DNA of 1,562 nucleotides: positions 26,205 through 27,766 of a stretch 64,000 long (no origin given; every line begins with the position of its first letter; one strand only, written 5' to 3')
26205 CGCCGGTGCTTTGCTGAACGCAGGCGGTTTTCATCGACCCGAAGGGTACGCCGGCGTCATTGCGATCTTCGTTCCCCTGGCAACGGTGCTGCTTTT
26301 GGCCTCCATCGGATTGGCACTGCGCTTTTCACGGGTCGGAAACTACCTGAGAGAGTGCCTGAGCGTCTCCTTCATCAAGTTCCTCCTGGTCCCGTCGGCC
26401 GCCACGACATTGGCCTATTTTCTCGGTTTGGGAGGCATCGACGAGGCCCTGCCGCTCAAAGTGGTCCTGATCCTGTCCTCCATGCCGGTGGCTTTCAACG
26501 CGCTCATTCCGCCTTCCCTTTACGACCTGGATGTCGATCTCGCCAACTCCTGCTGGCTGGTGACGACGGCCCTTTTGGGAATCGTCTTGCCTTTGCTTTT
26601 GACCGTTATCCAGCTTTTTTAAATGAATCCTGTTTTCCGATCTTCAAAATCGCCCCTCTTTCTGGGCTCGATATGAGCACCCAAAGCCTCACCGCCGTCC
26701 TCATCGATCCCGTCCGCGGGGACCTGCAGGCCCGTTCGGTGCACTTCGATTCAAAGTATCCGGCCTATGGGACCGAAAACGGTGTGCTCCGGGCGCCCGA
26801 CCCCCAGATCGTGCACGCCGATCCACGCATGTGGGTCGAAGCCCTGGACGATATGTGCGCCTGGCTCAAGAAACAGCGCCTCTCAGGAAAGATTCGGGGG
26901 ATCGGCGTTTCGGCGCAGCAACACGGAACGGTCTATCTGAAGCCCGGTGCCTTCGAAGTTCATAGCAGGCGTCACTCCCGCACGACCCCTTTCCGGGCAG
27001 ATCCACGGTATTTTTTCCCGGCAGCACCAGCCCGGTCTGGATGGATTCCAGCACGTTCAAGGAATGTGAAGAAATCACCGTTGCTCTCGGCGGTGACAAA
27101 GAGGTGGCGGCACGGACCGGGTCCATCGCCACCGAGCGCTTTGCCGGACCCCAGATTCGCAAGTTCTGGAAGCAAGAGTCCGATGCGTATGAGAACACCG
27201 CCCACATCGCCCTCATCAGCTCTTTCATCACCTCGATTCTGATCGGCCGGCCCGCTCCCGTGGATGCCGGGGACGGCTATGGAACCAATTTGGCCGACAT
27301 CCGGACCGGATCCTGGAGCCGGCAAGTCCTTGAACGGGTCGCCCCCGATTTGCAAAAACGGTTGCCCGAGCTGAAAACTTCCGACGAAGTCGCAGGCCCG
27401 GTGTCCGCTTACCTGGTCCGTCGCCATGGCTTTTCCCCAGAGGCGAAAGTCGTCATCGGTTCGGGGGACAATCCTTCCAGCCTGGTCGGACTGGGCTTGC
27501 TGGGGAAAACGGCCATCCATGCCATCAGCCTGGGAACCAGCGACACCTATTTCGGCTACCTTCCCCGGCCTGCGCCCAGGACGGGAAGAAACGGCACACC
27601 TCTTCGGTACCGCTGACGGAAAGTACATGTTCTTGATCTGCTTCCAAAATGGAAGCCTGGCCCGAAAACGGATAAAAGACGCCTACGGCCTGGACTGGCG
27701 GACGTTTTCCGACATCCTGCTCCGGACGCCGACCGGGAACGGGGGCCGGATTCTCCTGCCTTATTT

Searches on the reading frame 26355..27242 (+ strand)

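Call 27: search_protein_families(library=pfam, proteins=[window:26355-27242:+], max_evalue=0.001)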
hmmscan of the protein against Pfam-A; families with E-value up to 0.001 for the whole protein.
window:26355-27242:+ (295 aa): 1 family
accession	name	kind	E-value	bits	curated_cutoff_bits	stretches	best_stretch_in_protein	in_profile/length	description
PF00370.27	FGGY_N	-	2.9e-05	24.2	28.8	1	104-195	4-85/245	FGGY family of carbohydrate kinases, N-terminal domain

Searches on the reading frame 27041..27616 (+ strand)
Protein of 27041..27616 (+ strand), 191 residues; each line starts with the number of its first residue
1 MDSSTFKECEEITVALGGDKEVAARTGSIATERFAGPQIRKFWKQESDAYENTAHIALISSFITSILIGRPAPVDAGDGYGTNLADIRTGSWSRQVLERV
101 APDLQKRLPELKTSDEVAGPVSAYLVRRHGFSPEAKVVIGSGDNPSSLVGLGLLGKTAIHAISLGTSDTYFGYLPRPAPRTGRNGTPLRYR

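Call 27: search_protein_families(library=pfam, proteins=[window:27041-27616:+], max_evalue=0.001)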
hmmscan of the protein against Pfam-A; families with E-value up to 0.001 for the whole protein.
window:27041-27616:+ (191 aa): 1 family
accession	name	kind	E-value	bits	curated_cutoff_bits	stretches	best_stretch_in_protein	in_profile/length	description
PF00370.27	FGGY_N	-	2.5e-15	57.2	28.8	1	2-150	100-245/245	FGGY family of carbohydrate kinases, N-terminal domain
